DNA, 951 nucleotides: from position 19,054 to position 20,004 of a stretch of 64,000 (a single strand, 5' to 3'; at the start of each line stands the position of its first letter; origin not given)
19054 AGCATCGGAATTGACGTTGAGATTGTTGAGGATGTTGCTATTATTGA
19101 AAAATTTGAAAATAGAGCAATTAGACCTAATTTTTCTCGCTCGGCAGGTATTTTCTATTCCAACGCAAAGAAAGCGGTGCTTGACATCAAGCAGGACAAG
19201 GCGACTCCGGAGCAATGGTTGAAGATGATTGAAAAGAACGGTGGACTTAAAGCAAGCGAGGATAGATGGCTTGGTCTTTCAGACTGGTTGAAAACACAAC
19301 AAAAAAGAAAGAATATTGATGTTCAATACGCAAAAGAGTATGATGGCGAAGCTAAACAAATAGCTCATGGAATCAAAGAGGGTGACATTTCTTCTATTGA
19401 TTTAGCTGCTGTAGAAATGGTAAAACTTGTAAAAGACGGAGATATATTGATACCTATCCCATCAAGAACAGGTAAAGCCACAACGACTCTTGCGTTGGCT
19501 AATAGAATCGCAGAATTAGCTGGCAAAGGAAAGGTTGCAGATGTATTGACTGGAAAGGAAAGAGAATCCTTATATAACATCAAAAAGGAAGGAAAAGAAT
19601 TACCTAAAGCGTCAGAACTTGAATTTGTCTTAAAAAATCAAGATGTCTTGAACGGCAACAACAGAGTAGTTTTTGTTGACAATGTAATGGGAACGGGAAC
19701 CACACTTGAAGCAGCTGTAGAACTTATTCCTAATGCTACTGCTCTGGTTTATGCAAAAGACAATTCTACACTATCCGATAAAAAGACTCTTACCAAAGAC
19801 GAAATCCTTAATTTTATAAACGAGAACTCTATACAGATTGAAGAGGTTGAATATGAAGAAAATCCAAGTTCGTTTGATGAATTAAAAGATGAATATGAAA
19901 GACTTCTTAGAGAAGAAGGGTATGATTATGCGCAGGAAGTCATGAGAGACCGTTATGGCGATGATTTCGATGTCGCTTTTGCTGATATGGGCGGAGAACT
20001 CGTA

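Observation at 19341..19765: Phosphoribosyltransferase domain inserted into a conserved linker of the giant protein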

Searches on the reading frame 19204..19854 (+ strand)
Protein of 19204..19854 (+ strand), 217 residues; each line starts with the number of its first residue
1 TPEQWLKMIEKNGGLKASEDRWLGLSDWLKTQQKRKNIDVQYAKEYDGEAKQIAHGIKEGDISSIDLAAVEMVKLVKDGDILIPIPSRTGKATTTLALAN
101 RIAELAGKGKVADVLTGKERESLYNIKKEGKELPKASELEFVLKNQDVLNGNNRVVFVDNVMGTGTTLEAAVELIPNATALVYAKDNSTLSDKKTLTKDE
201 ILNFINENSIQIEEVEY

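Call 5: search_protein_families(library=pfam, proteins=[window:19294-19785:+], max_evalue=0.1)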
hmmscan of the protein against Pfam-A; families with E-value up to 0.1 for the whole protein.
window:19294-19785:+ (164 aa): 4 families
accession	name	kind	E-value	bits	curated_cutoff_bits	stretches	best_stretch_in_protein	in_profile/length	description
PF00156.33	Pribosyltran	-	0.00021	21.1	26.3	1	121-148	86-113/158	Phosphoribosyl transferase domain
PF24390.1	PRTase-CE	-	0.052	13.9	27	1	104-143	97-126/253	PRTase-CE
PF15609.12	PRTase_2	-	0.076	13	28.8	1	61-145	59-142/188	Phosphoribosyl transferase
PF24251.1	DUF7453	-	0.079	12.3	26.2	0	88-141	262-314/460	Family of unknown function (DUF7453)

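Call 6: search_protein_families(library=phrogs, proteins=[window:19294-19785:+], max_evalue=0.1)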
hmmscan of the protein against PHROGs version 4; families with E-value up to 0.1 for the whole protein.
window:19294-19785:+ (164 aa): 3 families
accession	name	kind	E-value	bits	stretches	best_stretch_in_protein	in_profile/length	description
phrog_16932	-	unknown function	1.6e-05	25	1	44-150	273-379/480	-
phrog_168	-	DNA, RNA and nucleotide metabolism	0.0089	16.7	1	44-152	38-135/314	clamp loader of DNA polymerase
phrog_8995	-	other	0.066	14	1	108-160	69-119/148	phosphoribosyl transferase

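Call 8: search_solved_structures(query=window:19294-19785:+, max_evalue=10, show_alignments=3)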
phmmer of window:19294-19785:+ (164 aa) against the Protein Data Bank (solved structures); distinct sequences matched with E-value up to 10: 16.
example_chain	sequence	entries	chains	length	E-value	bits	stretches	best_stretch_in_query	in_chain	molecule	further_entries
6fd4_B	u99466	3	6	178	0.11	15.9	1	115-150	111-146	Adenine phosphoribosyltransferase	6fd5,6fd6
5yw2_A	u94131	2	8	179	0.12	15.8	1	70-152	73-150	Adenine phosphoribosyltransferase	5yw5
4x44_A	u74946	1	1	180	0.12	15.8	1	115-150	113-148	Adenine phosphoribosyltransferase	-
4x45_A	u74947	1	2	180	0.12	15.7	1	115-150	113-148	Adenine phosphoribosyltransferase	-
6fch_A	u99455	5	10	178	0.12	15.7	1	115-150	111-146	Adenine phosphoribosyltransferase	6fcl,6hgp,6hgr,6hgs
6fci_A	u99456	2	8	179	0.12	15.7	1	115-150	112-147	Adenine phosphoribosyltransferase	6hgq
1ore_A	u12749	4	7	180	0.13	15.7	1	115-150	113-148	Adenine phosphoribosyltransferase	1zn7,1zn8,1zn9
5vn4_A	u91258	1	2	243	0.28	14.6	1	118-148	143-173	Adenine phosphoribosyltransferase, putative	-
9ncf_S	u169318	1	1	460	0.35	14.2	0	115-162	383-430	Immunoglobulin-like domain protein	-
4p80_A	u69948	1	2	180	0.52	13.7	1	63-145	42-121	Ancestral PyrR protein (Green)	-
2pry_A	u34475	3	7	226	0.61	13.5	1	122-152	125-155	Orotate phosphoribosyltransferase 1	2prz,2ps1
4wml_A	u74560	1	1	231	0.62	13.5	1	122-152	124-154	Orotate phosphoribosyltransferase 1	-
4wn3_A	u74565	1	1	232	0.63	13.4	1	122-152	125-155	Orotate phosphoribosyltransferase 1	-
5b6h_A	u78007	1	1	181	0.91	12.9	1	115-147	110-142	Adenine phosphoribosyltransferase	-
4mb6_A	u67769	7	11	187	0.92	12.9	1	115-147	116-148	Adenine phosphoribosyltransferase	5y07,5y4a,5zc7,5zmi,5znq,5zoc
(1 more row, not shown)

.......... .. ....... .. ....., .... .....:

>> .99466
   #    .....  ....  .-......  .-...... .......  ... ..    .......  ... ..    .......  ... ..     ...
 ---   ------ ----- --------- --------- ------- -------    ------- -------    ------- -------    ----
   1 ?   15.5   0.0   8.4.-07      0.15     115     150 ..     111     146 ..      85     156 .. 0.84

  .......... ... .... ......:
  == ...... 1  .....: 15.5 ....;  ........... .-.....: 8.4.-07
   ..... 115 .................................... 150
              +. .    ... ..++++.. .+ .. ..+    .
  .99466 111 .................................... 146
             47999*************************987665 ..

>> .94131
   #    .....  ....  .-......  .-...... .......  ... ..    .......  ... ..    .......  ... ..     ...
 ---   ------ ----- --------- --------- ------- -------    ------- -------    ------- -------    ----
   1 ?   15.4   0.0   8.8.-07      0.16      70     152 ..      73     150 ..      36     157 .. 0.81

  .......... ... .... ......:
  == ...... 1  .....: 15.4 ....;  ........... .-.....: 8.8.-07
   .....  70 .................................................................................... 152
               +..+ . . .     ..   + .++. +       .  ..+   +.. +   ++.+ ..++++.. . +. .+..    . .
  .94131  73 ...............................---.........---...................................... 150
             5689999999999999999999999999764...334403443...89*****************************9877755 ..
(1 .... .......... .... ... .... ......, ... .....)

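Call 18: search_solved_structures(query=A2, max_evalue=10, show_alignments=3)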
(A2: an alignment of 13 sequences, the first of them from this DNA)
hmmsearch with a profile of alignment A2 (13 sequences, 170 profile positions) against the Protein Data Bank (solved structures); distinct sequences matched with E-value up to 10: 61 (the best 60 are shown).
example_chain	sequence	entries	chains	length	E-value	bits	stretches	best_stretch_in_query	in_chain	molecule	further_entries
4p81_A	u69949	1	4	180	0.0035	20.3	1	38-146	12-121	Ancestral PyrR protein (Orange)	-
1non_A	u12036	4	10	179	0.015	18.2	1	39-147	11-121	PyrR bifunctional protein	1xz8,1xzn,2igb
6fd4_B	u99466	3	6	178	0.021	17.7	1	110-148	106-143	Adenine phosphoribosyltransferase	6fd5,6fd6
4p80_A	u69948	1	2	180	0.024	17.5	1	65-146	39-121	Ancestral PyrR protein (Green)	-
6fch_A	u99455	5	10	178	0.025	17.5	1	111-148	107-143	Adenine phosphoribosyltransferase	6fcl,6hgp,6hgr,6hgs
6fci_A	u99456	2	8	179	0.025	17.4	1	111-148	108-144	Adenine phosphoribosyltransferase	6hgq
4x44_A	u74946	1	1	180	0.025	17.4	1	111-148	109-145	Adenine phosphoribosyltransferase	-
4x45_A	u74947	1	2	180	0.026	17.4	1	111-148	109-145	Adenine phosphoribosyltransferase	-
1ore_A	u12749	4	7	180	0.026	17.4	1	111-148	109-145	Adenine phosphoribosyltransferase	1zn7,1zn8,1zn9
4p3k_A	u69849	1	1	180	0.03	17.2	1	39-146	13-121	Ancestral PyrR protein (Plum)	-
1ufr_A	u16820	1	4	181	0.031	17.2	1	122-146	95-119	pyr mRNA-binding attenuation protein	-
4p84_A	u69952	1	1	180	0.032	17.1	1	39-146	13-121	Bifunctional protein PyrR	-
1vdm_A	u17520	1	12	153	0.042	16.8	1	120-148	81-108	purine phosphoribosyltransferase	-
6fsp_A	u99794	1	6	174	0.042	16.7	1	37-158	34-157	PRPP-binding protein, adenine/guanine phosphoribosyltransferase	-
5vn4_A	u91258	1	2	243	0.043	16.7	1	117-148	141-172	Adenine phosphoribosyltransferase, putative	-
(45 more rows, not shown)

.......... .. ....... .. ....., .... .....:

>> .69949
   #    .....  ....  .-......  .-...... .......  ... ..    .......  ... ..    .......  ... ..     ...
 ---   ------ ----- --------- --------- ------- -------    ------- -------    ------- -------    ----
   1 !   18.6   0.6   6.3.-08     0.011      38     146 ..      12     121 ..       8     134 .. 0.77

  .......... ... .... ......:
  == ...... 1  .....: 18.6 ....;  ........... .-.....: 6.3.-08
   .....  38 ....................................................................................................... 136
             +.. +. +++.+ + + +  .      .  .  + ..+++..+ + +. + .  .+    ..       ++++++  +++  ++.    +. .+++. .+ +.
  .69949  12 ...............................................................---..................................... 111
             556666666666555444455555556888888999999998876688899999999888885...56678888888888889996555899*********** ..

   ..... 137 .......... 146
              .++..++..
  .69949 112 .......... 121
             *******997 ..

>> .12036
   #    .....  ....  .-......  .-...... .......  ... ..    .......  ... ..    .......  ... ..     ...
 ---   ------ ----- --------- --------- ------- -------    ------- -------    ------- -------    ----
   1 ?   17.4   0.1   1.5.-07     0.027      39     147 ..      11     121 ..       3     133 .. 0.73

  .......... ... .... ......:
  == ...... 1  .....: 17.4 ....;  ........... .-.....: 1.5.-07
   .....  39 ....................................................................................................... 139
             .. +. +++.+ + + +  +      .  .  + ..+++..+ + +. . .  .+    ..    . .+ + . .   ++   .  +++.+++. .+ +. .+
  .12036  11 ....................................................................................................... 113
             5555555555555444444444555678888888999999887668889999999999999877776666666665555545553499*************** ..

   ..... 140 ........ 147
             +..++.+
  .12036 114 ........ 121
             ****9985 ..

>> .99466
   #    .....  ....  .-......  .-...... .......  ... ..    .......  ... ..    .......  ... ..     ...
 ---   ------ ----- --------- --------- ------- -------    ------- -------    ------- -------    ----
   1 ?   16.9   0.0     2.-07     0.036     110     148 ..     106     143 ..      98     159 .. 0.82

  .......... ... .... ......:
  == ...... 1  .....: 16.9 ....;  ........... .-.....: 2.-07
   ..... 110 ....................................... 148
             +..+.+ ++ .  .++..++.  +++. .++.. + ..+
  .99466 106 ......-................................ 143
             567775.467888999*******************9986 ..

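Call 26: predict_structure(alignment_id=A2)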
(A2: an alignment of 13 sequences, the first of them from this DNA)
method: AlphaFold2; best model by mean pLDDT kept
length: 174 residues; sequences in the alignment: 13
mean_pLDDT: 86.7   pTM: 0.82
mean pLDDT of the five models: 86.7, 86.2, 86.0, 85.9, 85.4
residues with pLDDT >= 90: 112; 70-90: 38; 50-70: 9; < 50: 15
segments of 3 or more residues with pLDDT < 50: 7-9, 165-174
pLDDT, mean of each block of 10 residues (from residue 1): 51 85 95 97 98 97 94 98 96 88 85 92 89 93 92 94 54 28
secondary structure, 60 per line:
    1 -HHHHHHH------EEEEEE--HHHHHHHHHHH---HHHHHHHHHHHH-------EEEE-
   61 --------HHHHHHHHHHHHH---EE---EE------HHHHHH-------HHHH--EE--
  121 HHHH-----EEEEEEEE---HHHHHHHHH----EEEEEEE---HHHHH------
elements in order: H2-8 E15-20 H23-33 H37-48 E56-59 H69-81 H98-103 H111-114 H121-124 E130-137 H141-149 E154-160 H164-168

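Call 28: fold_search(model_id=the predicted structure, library=pdb)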
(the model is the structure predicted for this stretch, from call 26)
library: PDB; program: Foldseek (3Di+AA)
matches with E <= 10: 1161; with E <= 0.001: 41
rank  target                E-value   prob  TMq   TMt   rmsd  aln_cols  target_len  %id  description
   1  6fsp_C                6.0e-06  1.00  0.44  0.44   8.7       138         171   22  Crystal structure of APRT from Thermus thermophilus (released 2019-03-20)
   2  1vch_A                3.1e-05  1.00  0.43  0.45   7.5       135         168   21  Crystal Structure of a Phosphoribosyltransferase-related protein from Thermus thermophilus (released 2005-03-22)
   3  1vch_C                3.3e-05  1.00  0.45  0.46   7.2       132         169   23  Crystal Structure of a Phosphoribosyltransferase-related protein from Thermus thermophilus (released 2005-03-22)
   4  7p0h_A                4.6e-05  1.00  0.58  0.28   4.2       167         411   16  Crystal structure of Helicobacter pylori ComF fused to an artificial alphaREP crystallization helper(named B2) (released 2022-04-06)
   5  1vch_B                4.9e-05  1.00  0.44  0.45   8.7       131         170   21  Crystal Structure of a Phosphoribosyltransferase-related protein from Thermus thermophilus (released 2005-03-22)
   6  5zgo_A                5.9e-05  1.00  0.45  0.44   7.8       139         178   22  Crystal structure of APRT2 from Thermus thermophilus HB8 (released 2019-03-06)
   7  1vch_D                6.3e-05  1.00  0.45  0.45   6.7       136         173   24  Crystal Structure of a Phosphoribosyltransferase-related protein from Thermus thermophilus (released 2005-03-22)
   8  7f06_A                1.5e-04  1.00  0.48  0.46   4.4       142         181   20  Crystal Structure of 1144 (released 2022-09-28)
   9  6czf_D                1.8e-04  1.00  0.43  0.17   6.6       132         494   20  The structure of E. coli PurF in complex with ppGpp-Mg (released 2018-10-10)
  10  6fsp_F                1.9e-04  1.00  0.50  0.51   9.0       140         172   21  Crystal structure of APRT from Thermus thermophilus (released 2019-03-20)
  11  4p83_D                1.9e-04  1.00  0.37  0.38   6.8       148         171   18  Structure of engineered PyrR protein (PURPLE PyrR) (released 2014-12-17)
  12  1p4a_C                2.1e-04  1.00  0.45  0.32   7.4       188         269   11  Crystal Structure of the PurR complexed with cPRPP (released 2003-12-09)
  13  2igb_A                2.1e-04  1.00  0.36  0.37   5.9       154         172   18  Crystal Structure of PyrR, The Regulator Of The Pyrimidine Biosynthetic Operon In Bacillus caldolyticus, UMP-bound for (released 2007-09-25)
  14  6fsp_A                2.5e-04  1.00  0.45  0.45   9.7       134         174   22  Crystal structure of APRT from Thermus thermophilus (released 2019-03-20)
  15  1ecf_B                2.7e-04  1.00  0.43  0.17   6.9       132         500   18  ESCHERICHIA COLI GLUTAMINE PHOSPHORIBOSYLPYROPHOSPHATE (PRPP) AMIDOTRANSFERASE (released 1996-11-08)
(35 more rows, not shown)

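Call 29: search_protein_representatives(alignment_id=A2)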
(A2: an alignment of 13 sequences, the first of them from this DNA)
Query: 13 sequences, 170 profile positions. Proteins with E-value up to 0.001 (for the whole library): 2075; up to 1e-10: 1048; up to 1e-30: 302. The best 150 are listed.
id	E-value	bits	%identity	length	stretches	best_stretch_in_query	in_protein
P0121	8.8e-90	315.1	-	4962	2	3-170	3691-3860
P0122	4.1e-88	309.7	-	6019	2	2-169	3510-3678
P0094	7.6e-87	305.6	-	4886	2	2-169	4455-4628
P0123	4.2e-86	303.2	-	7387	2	2-169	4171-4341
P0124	5.7e-86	302.7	-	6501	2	2-169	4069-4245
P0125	2.1e-78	278.1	-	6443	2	2-170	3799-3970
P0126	2.3e-68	245.4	-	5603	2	2-170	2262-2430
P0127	4.3e-68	244.6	-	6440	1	2-170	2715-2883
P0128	3.1e-67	241.8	-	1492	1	1-169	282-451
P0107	3.6e-67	241.6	-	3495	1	1-170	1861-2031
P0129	7.6e-67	240.5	-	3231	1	1-170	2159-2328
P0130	1.8e-66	239.3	-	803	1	2-166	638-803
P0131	4.9e-66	237.9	-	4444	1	2-170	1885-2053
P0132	7.4e-66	237.3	-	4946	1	2-170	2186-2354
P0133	1.6e-65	236.2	-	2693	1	2-170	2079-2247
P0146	4.6e-63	228.2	-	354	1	2-170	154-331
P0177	1.0e-51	191.2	-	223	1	5-168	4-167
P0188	2.2e-46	173.9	-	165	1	14-166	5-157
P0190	2.5e-46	173.7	-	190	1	16-159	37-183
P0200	1.5e-44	167.9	-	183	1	15-160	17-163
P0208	1.9e-43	164.4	-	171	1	17-157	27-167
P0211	9.4e-43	162.1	-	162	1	10-157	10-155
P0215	3.6e-42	160.2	-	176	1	11-158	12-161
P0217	5.2e-42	159.7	-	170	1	9-158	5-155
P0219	8.2e-42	159.0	-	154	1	16-161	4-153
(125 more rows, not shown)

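Call 31: search_protein_families(library=ncbifam, alignment_id=A2, max_evalue=1)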
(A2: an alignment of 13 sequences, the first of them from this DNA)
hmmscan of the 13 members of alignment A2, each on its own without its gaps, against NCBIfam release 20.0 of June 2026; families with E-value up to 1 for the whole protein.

A. member 1, seq(174 aa): 20 families
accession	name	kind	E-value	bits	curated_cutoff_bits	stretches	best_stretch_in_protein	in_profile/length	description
NF005592.0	PRK07322.1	subfamily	6.9e-05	22.3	143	1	35-160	33-153/180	adenine phosphoribosyltransferase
NF002636.0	PRK02304.1-5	equivalog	9.8e-05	21.9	125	1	120-157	110-147/176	adenine phosphoribosyltransferase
TIGR01090.1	apt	equivalog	0.00023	21.3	185.85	1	120-156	102-138/169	adenine phosphoribosyltransferase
NF002634.0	PRK02304.1-3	equivalog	0.00052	19.7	170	1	120-158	111-149/182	adenine phosphoribosyltransferase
NF002633.0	PRK02304.1-2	equivalog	0.00084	19.2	224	1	120-157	104-141/172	adenine phosphoribosyltransferase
NF002632.0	PRK02304.1-1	equivalog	0.0012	18.6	243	1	121-155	113-147/183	adenine phosphoribosyltransferase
TIGR00336.1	pyrE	equivalog_domain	0.0014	18.5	106.8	1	126-157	107-138/173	orotate phosphoribosyltransferase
NF006328.0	PRK08558.1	equivalog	0.0024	17.5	184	1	107-157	157-206/238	adenine phosphoribosyltransferase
NF003549.0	PRK05205.1-5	equivalog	0.0028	17.2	138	1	47-150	25-122/182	bifunctional pyr operon transcriptional regulator/uracil phosphoribosyltransferase PyrR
TIGR03458.1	YgfH_subfam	subfamily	0.0034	16.1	658.7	1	7-77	87-155/489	succinate CoA transferase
NF004689.0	PRK06031.1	equivalog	0.0074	15.6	175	1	124-154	151-181/233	phosphoribosyltransferase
TIGR00201.1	comF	subfamily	0.0091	16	233.55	1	102-152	129-177/190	ComF family protein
NF040646.1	HPT_Archaea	equivalog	0.011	15.3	200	1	124-155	111-142/184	hypoxanthine/guanine phosphoribosyltransferase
NF053666.1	BtrAceCoATfers1341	equivalog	0.011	14.6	740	1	6-77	85-154/492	butyryl-CoA:acetate CoA transferase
NF006613.0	PRK09177.1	equivalog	0.013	15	138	1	117-162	78-122/159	xanthine phosphoribosyltransferase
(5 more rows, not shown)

B. families by the number of members that match (of 13 scanned): 42 families (the first 25 are shown)
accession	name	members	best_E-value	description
NF005592.0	PRK07322.1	11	3.5e-05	adenine phosphoribosyltransferase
NF002620.0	PRK02277.1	10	0.00073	orotate phosphoribosyltransferase-like protein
NF040646.1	HPT_Archaea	8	0.0013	hypoxanthine/guanine phosphoribosyltransferase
NF002635.0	PRK02304.1-4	7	0.0029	adenine phosphoribosyltransferase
NF006613.0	PRK09177.1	6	0.013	xanthine phosphoribosyltransferase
TIGR00336.1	pyrE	4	0.00025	orotate phosphoribosyltransferase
NF003549.0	PRK05205.1-5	4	0.00028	bifunctional pyr operon transcriptional regulator/uracil phosphoribosyltransferase PyrR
NF004689.0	PRK06031.1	4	0.00084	phosphoribosyltransferase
TIGR00201.1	comF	4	0.0041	ComF family protein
NF002636.0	PRK02304.1-5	3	9.8e-05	adenine phosphoribosyltransferase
NF002634.0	PRK02304.1-3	3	0.00052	adenine phosphoribosyltransferase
NF006328.0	PRK08558.1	3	0.002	adenine phosphoribosyltransferase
NF000991.0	PRK00103.2-5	3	0.002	23S rRNA (pseudouridine(1915)-N(3))-methyltransferase RlmH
NF009211.0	PRK12560.1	3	0.0034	adenine phosphoribosyltransferase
TIGR01251.1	ribP_PPkin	3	0.0062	ribose-phosphate diphosphokinase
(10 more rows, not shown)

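Call 32: search_protein_families(library=pfam, alignment_id=A2, max_evalue=1)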
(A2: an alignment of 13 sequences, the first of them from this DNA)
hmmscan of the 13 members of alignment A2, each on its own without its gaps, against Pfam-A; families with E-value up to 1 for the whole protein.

A. member 1, seq(174 aa): 4 families
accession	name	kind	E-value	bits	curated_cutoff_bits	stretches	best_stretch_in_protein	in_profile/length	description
PF00156.33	Pribosyltran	-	0.00021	21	26.3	1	126-154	86-114/158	Phosphoribosyl transferase domain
PF24390.1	PRTase-CE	-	0.044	14.1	27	1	109-148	97-126/253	PRTase-CE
PF15609.12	PRTase_2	-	0.081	12.9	28.8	1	67-150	60-142/188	Phosphoribosyl transferase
PF24251.1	DUF7453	-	0.087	12.1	26.2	1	93-146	262-314/460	Family of unknown function (DUF7453)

B. families by the number of members that match (of 13 scanned): 13 families
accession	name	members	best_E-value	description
PF00156.33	Pribosyltran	11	1.4e-06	Phosphoribosyl transferase domain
PF24390.1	PRTase-CE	2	0.041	PRTase-CE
PF05343.19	Peptidase_M42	1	0.0028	M42 glutamyl aminopeptidase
PF14681.12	UPRTase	1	0.0061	Uracil phosphoribosyltransferase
PF19464.4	DUF6001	1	0.022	Family of unknown function (DUF6001)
PF13580.11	SIS_2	1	0.07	SIS domain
PF15609.12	PRTase_2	1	0.081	Phosphoribosyl transferase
PF24251.1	DUF7453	1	0.087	Family of unknown function (DUF7453)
PF00639.27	Rotamase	1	0.089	PPIC-type PPIASE domain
PF15519.11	RBM39linker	1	0.15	linker between RRM2 and RRM3 domains in RBM39 protein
PF11159.13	DUF2939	1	0.18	Protein of unknown function (DUF2939)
PF13602.12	ADH_zinc_N_2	1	0.19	Zinc-binding dehydrogenase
PF12651.13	RHH_3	1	0.23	Ribbon-helix-helix domain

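Call 33: list_cluster_members(proteins=[P0188, P0200, P0211, P0177, P0190, P0208, P0215, P0217, P0146, P0007])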
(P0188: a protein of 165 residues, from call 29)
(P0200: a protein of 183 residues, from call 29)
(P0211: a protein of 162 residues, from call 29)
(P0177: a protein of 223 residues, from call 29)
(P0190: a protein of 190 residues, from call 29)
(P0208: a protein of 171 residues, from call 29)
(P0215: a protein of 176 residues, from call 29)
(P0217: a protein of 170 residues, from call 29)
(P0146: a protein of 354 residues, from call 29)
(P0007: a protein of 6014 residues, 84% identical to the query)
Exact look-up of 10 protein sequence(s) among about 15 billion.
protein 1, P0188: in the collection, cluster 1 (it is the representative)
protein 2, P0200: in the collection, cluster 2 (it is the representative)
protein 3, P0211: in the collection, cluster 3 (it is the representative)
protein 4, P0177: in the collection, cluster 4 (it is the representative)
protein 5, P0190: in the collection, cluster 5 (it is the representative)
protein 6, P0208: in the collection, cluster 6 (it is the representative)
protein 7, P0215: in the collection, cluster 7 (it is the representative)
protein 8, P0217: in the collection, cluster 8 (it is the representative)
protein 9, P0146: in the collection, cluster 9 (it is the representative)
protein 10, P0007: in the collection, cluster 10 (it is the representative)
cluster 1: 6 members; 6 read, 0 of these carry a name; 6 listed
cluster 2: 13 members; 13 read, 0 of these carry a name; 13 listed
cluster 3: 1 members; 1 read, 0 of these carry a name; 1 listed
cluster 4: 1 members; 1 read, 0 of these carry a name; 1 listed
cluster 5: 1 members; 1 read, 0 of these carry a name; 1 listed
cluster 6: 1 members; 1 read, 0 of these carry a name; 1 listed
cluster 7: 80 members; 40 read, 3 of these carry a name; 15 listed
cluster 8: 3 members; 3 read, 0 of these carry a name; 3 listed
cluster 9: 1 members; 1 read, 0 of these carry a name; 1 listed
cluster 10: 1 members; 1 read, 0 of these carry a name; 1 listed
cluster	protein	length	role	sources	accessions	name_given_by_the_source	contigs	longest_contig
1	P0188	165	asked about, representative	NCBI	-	-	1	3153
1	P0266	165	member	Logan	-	-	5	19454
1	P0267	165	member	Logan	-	-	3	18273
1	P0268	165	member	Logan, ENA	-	-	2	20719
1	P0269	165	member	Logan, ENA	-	-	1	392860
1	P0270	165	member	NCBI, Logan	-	-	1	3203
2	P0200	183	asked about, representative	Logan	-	-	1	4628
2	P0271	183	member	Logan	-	-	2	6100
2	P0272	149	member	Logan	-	-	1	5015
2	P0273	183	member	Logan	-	-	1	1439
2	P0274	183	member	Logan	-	-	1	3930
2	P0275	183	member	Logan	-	-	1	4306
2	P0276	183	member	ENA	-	-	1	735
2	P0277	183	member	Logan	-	-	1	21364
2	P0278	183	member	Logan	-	-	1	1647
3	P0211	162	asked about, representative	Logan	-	-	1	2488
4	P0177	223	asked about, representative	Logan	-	-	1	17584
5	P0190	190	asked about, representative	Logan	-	-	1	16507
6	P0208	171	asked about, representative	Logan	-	-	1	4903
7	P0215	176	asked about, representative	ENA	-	-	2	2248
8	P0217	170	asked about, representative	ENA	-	-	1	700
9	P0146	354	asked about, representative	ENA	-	-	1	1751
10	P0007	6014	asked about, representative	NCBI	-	-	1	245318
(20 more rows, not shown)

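Call 42: search_dna_similar(query=window:19204-19854:+, collection=phages, mode=protein, max_rows=30, max_evalue=0.001)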
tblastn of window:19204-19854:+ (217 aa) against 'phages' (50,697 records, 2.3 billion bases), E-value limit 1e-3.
Records with a match: 1; places in all: 1; records where one place covers at least 80% of the query: 0.
Best place of each record, by identity: <60% 1.
By first word of the organism name: Virus 1.
By host as written in the record: - 1.
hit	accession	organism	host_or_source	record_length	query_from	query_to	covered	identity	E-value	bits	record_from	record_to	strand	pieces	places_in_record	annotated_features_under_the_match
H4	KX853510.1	Virus Rctr197k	enrichment culture DAMO/AAA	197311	43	171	59%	32.8%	2e-8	59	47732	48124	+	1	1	similar to hypothetical protein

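Call 44: search_dna_similar(query=window:19204-19854:+, collection=plasmids, mode=protein, max_rows=15, max_evalue=0.001)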
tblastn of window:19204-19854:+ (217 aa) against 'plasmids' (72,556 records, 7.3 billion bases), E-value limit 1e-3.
Records with a match: 2; places in all: 2; records where one place covers at least 80% of the query: 0.
Best place of each record, by identity: <60% 2.
By first word of the organism name: Teredinibacter 1; Treponema 1.
By predicted mobility (MOB-suite, as given by PLSDB): non-mobilizable 2.
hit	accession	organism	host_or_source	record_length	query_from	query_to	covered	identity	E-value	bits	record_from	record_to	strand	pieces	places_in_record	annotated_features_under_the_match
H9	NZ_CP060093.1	Teredinibacter purpureus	Bankia setacea,cell culture,gills,gills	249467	38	175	64%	41.4%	2e-20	96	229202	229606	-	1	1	phosphoribosyltransferase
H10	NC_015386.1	Treponema succinifaciens DSM 2489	colon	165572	32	184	71%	29.8%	3e-10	66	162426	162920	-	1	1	ATP-binding protein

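Call 45: get_annotated_region(hit=H9, flank=6000)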
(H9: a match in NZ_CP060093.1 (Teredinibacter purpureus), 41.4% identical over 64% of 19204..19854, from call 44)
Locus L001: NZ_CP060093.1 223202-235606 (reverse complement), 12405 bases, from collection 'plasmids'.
description: Teredinibacter purpureus strain Bs12 plasmid Bs12_MP, complete sequence
organism: Teredinibacter purpureus (NCBI taxid 2731756)
taxonomy: Bacteria; Pseudomonadota; Gammaproteobacteria; Cellvibrionales; Cellvibrionaceae; Teredinibacter; Teredinibacter purpureus
host: -; source: Bankia setacea,cell culture,gills,gills; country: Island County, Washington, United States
typing (MOB-suite, as given by PLSDB): non-mobilizable
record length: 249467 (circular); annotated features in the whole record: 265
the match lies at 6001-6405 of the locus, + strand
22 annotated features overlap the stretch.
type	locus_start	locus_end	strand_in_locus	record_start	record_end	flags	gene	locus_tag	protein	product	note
CDS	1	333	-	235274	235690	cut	-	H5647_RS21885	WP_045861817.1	hypothetical protein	-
CDS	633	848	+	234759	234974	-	-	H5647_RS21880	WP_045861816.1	hypothetical protein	-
CDS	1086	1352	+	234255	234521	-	-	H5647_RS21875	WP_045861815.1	hypothetical protein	-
CDS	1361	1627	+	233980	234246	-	-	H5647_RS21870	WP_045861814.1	hypothetical protein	-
CDS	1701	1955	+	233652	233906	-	-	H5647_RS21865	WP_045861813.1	hypothetical protein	-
CDS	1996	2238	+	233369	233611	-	-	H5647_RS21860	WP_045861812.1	hypothetical protein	-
CDS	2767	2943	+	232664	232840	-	-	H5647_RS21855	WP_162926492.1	hypothetical protein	-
CDS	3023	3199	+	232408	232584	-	-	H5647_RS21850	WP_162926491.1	hypothetical protein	-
CDS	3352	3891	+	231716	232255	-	-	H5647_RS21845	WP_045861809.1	hypothetical protein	-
CDS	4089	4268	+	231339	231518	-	-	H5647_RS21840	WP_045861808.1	hypothetical protein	-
CDS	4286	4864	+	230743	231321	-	-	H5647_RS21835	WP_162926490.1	hypothetical protein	-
CDS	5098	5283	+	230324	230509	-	-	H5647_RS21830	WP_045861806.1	hypothetical protein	-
CDS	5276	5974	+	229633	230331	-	-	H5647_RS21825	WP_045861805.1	hypothetical protein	-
CDS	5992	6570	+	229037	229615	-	-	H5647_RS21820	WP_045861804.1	phosphoribosyltransferase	-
CDS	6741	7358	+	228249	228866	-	-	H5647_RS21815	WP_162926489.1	hypothetical protein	-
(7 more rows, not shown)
